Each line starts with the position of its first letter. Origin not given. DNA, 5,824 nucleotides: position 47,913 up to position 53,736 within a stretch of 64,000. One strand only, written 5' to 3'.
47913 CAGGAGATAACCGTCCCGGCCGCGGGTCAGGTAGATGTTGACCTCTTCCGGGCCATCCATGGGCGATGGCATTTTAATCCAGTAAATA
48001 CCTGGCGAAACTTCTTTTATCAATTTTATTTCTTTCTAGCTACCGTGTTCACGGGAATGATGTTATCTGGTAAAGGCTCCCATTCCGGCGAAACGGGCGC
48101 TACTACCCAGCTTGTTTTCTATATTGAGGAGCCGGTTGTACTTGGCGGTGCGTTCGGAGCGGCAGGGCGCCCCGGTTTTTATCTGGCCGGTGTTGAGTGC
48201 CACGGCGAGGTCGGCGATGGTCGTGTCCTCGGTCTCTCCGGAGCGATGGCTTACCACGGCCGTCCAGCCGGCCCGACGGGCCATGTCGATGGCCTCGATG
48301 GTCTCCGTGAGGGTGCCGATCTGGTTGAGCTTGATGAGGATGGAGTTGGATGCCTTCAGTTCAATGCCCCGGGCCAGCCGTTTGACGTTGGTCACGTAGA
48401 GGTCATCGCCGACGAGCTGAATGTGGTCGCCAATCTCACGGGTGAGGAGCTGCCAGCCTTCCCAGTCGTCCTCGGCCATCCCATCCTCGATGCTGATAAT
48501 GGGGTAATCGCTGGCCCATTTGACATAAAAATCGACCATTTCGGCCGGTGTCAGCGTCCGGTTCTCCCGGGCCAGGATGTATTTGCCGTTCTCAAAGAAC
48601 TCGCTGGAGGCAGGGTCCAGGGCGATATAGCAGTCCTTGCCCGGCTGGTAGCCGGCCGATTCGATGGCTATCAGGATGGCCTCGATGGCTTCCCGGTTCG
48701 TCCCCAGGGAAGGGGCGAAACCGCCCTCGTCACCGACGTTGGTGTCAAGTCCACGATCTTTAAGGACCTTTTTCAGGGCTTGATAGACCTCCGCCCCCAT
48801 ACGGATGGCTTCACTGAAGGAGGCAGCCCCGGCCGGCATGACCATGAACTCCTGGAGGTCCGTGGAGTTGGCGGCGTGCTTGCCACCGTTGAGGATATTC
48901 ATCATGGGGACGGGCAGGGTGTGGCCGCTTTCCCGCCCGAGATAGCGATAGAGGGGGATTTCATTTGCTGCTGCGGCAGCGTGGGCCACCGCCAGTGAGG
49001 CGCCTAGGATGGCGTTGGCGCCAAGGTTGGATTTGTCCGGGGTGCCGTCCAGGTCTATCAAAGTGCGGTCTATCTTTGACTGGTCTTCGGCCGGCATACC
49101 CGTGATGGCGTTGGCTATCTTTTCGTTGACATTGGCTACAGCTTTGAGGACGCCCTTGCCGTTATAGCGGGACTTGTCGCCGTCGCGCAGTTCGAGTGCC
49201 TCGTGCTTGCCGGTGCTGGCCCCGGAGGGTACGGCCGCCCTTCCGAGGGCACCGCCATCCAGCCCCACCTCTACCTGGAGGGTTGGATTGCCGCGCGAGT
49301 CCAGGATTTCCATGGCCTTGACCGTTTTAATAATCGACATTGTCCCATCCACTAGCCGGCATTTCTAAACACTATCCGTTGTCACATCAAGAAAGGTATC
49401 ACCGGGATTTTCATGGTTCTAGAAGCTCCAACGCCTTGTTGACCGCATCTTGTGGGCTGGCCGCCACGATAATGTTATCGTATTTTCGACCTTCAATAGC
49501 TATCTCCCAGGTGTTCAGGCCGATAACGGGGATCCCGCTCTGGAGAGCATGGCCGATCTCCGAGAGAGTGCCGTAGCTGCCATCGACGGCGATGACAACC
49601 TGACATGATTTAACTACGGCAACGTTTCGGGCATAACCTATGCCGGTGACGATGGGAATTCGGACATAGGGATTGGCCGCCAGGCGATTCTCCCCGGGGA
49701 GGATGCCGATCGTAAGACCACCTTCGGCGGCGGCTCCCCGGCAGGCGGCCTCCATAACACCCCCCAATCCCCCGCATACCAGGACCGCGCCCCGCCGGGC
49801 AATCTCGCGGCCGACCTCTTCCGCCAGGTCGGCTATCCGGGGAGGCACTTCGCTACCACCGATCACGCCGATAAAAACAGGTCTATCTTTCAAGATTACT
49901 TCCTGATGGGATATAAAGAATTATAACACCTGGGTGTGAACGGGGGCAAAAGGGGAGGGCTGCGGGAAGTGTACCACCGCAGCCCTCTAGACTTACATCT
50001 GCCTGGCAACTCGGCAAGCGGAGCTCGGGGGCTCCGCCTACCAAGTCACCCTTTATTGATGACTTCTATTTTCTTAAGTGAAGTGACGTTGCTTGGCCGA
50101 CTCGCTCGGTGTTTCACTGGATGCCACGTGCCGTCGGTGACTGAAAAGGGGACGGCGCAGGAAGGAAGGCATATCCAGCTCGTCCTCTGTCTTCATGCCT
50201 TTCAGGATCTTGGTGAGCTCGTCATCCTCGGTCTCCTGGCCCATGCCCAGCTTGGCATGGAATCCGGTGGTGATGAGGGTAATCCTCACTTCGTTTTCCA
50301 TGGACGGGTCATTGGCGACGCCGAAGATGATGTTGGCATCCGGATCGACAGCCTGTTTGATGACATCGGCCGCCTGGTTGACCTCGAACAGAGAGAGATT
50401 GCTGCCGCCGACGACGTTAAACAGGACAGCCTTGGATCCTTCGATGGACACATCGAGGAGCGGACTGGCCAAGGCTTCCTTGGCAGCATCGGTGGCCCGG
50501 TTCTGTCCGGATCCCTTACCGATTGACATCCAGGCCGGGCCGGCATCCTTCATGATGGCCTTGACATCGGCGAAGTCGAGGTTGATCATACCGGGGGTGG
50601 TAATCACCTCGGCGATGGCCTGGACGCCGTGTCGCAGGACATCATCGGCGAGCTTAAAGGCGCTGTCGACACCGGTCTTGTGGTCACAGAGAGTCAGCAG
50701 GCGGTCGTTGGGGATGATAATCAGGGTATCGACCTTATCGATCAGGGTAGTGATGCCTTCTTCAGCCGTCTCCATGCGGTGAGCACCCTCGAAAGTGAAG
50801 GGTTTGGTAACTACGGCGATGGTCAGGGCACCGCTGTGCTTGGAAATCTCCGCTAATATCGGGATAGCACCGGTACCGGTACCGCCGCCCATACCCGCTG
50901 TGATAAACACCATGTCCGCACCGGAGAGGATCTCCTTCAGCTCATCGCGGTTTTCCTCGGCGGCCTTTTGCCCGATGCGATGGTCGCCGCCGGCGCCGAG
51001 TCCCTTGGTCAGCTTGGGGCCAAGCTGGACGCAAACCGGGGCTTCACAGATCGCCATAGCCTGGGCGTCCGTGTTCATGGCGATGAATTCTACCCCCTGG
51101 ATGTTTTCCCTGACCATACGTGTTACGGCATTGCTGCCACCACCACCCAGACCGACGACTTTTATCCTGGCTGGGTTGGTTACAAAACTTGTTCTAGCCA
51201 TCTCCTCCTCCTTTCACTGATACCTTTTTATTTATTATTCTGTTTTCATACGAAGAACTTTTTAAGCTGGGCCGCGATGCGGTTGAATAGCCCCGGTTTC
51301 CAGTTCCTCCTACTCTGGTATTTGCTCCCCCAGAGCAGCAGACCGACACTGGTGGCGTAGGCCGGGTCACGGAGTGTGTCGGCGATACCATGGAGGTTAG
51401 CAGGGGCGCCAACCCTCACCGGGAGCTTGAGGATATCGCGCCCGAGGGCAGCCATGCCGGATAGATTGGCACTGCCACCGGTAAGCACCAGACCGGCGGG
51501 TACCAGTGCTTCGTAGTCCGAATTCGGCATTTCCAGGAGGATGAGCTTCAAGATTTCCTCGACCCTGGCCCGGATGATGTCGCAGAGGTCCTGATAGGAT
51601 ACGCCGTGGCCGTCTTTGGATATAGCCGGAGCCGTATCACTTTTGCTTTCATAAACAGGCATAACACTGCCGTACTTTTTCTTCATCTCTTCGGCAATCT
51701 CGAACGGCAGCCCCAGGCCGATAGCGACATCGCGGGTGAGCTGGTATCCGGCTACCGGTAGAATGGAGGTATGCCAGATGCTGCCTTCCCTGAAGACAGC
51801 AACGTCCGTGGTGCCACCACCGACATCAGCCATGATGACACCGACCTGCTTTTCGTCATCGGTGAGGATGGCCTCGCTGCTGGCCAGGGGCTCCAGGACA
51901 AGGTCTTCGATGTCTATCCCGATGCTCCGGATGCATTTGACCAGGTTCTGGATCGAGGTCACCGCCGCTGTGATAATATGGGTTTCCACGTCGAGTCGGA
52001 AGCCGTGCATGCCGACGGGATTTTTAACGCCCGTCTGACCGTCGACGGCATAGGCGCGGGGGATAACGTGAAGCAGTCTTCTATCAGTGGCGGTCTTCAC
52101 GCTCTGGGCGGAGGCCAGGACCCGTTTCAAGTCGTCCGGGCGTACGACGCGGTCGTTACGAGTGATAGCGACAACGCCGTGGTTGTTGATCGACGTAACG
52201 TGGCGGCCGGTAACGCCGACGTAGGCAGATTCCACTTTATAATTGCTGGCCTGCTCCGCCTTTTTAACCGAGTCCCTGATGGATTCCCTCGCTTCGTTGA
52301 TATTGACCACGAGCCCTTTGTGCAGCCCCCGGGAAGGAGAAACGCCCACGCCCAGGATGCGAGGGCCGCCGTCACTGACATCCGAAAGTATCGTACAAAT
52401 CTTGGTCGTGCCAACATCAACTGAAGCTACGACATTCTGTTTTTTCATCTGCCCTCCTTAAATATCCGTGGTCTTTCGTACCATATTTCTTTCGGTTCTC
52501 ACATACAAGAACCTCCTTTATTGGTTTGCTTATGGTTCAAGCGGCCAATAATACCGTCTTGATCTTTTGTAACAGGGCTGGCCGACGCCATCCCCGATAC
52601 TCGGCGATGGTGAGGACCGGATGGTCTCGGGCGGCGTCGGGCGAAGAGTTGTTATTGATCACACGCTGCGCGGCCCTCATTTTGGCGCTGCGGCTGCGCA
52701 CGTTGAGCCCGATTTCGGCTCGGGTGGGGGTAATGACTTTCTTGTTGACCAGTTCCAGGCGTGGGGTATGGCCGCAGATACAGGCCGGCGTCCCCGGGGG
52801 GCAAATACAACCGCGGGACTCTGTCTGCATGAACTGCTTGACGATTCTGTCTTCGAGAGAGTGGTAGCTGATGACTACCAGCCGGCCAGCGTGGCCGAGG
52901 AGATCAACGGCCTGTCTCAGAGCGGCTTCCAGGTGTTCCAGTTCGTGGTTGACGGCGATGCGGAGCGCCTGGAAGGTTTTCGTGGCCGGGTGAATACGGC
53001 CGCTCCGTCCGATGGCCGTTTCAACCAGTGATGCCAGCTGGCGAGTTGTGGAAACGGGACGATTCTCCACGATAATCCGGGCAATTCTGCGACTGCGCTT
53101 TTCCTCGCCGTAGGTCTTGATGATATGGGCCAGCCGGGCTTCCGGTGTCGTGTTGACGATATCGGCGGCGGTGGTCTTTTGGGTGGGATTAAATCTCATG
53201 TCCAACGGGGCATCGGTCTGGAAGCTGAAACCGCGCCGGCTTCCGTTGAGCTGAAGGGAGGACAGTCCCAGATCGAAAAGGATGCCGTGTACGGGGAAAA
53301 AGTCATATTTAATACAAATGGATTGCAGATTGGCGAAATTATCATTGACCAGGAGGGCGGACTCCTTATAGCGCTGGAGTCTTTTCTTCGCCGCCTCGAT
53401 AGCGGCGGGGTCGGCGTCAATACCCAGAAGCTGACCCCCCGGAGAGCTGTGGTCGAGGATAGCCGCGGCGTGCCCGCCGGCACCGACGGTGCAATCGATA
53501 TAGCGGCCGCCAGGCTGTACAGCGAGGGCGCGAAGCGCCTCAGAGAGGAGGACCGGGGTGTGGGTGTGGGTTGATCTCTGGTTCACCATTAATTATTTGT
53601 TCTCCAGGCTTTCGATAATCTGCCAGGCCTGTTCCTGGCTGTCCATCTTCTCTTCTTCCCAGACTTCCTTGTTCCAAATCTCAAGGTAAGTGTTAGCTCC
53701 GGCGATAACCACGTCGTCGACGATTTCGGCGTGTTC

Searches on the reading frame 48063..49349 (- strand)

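Call 34: search_protein_families(library=pfam, proteins=[window:48063-49349:-], max_evalue=0.01)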
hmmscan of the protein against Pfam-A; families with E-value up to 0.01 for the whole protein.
window:48063-49349:- (428 aa): 4 families
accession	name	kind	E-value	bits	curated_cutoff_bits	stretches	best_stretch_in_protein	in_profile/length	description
PF00113.28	Enolase_C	-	1.5e-129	431.9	21.5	1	143-424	2-291/296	Enolase, C-terminal TIM barrel domain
PF03952.21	Enolase_N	-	4.8e-60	201.9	35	1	7-137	1-131/131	Enolase, N-terminal domain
PF13378.12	MR_MLE_C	-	4.3e-05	23.8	29.4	1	264-389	53-173/219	Enolase C-terminal domain-like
PF07476.17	MAAL_C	-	0.00041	20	27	1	305-388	135-217/249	Methylaspartate ammonia-lyase C-terminus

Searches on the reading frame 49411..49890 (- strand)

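Call 34: search_protein_families(library=pfam, proteins=[window:49411-49890:-], max_evalue=0.01)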
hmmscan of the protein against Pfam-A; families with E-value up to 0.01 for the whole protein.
window:49411-49890:- (159 aa): 4 families
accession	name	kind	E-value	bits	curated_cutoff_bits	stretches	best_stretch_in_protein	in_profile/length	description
PF18306.6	LDcluster4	-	1.4e-44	151.8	26.3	1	6-149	3-150/151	SLOG cluster4 family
PF02481.21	DNA_processg_A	-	6.3e-05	22.7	29.6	1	6-66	46-106/212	DNA recombination-mediator protein A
PF03641.19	Lysine_decarbox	-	0.0039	17.8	27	1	46-116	1-73/131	Possible lysine decarboxylase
PF05014.21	Nuc_deoxyrib_tr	-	0.0065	17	28.8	0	86-127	53-98/117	Nucleoside 2-deoxyribosyltransferase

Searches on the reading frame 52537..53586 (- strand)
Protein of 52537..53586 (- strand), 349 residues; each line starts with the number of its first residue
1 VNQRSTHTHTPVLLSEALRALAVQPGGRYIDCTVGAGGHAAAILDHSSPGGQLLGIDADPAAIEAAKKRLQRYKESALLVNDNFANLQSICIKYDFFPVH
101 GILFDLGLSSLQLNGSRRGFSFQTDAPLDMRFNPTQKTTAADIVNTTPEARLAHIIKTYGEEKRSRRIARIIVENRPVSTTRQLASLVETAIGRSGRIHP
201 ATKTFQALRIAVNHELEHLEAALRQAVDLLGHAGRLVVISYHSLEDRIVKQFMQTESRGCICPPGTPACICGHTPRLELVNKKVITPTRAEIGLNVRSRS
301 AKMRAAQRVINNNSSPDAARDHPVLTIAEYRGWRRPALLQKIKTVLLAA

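Call 34: search_protein_families(library=pfam, proteins=[window:52537-53586:-], max_evalue=0.01)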
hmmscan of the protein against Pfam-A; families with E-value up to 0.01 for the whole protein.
window:52537-53586:- (349 aa): 6 families
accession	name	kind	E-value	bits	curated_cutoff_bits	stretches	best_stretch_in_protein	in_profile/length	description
PF01795.25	Methyltransf_5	-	1.3e-109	366.9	27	1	8-308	3-308/309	MraW methylase family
PF08242.18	Methyltransf_12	-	6.4e-05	24.1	30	1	35-77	4-47/98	Methyltransferase domain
PF13847.12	Methyltransf_31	-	0.00012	22.3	27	1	26-72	4-50/145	Methyltransferase domain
PF13649.12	Methyltransf_25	-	0.00071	20.7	27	1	31-88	3-59/97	Methyltransferase domain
PF05175.20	MTS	-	0.004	17.3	23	0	19-82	25-89/170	Methyltransferase small domain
PF06962.18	rRNA_methylase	-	0.007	16.7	22.7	0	54-107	2-53/137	Putative rRNA methylase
